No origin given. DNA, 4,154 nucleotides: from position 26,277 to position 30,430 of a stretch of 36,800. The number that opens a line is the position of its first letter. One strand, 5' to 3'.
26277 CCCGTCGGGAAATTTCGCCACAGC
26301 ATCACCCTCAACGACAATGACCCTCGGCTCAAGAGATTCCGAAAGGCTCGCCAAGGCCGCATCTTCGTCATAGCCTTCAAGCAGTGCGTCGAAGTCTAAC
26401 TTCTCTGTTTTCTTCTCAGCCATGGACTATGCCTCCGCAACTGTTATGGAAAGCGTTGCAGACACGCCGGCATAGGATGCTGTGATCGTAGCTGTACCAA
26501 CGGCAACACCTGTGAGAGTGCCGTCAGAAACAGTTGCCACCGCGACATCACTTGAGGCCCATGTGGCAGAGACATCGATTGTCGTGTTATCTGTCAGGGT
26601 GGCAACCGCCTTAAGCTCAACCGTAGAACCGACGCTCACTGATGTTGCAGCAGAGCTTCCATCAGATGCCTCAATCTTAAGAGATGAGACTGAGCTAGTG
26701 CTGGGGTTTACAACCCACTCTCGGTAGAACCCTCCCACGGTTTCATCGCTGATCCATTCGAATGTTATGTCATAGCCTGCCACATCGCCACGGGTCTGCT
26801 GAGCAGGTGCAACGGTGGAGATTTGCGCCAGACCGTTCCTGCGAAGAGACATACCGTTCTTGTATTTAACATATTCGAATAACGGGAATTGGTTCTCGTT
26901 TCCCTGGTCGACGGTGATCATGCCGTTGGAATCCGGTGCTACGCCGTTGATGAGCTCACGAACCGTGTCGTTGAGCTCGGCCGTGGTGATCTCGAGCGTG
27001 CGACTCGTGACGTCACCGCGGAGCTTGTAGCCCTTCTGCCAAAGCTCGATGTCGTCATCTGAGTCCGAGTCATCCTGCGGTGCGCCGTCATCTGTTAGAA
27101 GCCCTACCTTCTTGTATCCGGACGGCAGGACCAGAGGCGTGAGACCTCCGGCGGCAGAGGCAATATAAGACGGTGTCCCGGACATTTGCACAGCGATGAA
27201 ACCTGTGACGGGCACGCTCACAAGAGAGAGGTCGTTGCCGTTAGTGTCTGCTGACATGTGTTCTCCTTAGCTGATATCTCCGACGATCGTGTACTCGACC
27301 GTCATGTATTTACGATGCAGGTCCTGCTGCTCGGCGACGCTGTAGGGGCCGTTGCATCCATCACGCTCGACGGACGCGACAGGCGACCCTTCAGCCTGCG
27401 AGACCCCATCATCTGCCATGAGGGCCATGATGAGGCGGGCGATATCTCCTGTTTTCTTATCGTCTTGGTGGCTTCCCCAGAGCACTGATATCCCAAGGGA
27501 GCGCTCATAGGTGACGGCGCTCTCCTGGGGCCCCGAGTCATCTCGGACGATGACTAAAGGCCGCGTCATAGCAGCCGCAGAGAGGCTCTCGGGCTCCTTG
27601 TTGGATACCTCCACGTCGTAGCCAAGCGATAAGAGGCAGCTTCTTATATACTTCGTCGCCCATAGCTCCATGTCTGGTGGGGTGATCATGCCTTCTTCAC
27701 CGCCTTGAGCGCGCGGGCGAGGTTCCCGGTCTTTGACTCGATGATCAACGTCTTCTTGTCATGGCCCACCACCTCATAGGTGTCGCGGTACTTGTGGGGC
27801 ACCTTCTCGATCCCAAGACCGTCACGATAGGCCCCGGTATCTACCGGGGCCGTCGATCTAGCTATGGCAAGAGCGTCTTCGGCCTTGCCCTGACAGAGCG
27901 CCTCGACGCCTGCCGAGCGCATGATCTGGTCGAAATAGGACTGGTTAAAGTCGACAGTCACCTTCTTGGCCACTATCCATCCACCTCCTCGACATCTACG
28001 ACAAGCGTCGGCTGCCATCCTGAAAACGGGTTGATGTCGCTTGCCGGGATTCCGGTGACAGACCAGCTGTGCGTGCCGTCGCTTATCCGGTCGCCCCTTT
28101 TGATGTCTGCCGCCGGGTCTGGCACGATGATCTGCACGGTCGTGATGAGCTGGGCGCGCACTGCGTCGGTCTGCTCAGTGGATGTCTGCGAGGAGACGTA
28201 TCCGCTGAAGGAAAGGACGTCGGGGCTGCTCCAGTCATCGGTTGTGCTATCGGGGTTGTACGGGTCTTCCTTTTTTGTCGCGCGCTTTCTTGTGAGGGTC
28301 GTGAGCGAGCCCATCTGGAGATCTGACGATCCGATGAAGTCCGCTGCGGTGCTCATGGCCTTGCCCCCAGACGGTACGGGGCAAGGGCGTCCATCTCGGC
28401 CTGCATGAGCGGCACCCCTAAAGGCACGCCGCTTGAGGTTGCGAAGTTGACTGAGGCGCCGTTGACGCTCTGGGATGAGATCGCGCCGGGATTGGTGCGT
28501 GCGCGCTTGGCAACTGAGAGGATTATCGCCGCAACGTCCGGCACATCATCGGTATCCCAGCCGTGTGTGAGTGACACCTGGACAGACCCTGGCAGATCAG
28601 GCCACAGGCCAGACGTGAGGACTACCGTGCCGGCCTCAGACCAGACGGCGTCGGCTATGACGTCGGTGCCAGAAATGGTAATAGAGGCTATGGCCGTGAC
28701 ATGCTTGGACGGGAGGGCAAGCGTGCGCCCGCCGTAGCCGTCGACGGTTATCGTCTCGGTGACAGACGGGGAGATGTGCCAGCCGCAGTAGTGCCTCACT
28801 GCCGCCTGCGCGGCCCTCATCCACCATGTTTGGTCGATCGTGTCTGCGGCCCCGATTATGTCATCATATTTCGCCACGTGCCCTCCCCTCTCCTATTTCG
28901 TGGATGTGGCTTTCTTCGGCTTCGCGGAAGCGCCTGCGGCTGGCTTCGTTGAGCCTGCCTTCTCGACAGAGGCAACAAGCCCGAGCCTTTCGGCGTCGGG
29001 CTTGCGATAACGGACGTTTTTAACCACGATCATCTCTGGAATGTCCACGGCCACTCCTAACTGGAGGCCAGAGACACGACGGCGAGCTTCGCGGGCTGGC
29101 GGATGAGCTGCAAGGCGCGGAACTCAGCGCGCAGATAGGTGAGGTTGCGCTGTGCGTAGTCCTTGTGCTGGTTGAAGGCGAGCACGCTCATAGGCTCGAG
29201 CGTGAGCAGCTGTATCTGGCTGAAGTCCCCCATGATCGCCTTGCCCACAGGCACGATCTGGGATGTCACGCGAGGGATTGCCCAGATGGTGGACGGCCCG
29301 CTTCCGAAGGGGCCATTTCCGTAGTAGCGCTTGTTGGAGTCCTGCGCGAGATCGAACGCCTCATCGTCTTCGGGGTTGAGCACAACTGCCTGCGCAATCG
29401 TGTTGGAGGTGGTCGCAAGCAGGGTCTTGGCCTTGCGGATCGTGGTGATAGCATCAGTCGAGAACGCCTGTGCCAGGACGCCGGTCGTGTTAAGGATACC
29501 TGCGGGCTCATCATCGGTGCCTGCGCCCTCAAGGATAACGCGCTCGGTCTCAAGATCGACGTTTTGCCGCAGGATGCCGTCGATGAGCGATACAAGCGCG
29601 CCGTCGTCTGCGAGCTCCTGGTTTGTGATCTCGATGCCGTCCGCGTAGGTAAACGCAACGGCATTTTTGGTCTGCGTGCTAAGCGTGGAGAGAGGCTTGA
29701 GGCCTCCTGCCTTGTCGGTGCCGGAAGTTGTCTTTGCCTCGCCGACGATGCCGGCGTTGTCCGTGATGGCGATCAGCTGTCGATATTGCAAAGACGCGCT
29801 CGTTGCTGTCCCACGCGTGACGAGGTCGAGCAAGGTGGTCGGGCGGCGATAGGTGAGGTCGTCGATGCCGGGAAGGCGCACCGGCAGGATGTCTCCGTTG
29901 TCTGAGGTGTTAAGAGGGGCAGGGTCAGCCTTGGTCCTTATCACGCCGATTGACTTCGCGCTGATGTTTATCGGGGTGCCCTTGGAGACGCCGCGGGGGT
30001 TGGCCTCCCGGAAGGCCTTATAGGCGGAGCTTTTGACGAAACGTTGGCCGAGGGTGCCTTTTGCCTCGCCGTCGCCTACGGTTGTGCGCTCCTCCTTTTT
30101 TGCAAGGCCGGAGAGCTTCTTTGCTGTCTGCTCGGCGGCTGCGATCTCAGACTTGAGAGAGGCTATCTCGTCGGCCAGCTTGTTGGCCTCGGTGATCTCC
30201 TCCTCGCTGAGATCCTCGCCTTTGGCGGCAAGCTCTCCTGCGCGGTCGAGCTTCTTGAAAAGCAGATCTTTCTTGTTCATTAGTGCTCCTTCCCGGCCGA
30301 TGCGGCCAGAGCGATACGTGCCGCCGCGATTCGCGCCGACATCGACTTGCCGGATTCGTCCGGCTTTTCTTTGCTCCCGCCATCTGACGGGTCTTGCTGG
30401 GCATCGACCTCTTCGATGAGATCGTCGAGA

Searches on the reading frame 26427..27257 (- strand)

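Call 72: search_protein_families(library=phrogs, proteins=[window:26427-27257:-], max_evalue=0.00001)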
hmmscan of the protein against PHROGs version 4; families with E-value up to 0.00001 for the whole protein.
window:26427-27257:- (276 aa): 3 families
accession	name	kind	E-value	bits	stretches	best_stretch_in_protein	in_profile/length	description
phrog_10909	-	tail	6.5e-56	190.9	1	1-272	1-280/290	major tail protein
phrog_476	-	tail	1.9e-14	54.7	1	9-273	17-292/296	major tail protein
phrog_215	-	head and packaging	1.5e-11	45.1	1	122-276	154-306/491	structural protein with Ig domain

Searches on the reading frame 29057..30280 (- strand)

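Call 72: search_protein_families(library=phrogs, proteins=[window:29057-30280:-], max_evalue=0.00001)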
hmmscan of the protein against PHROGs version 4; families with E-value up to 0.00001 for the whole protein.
window:29057-30280:- (407 aa): 2 families
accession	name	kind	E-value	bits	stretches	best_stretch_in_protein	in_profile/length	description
phrog_10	-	head and packaging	4.7e-41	142.6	1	9-404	270-635/752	major head protein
phrog_617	-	head and packaging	1.2e-07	32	1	231-358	443-573/626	major head protein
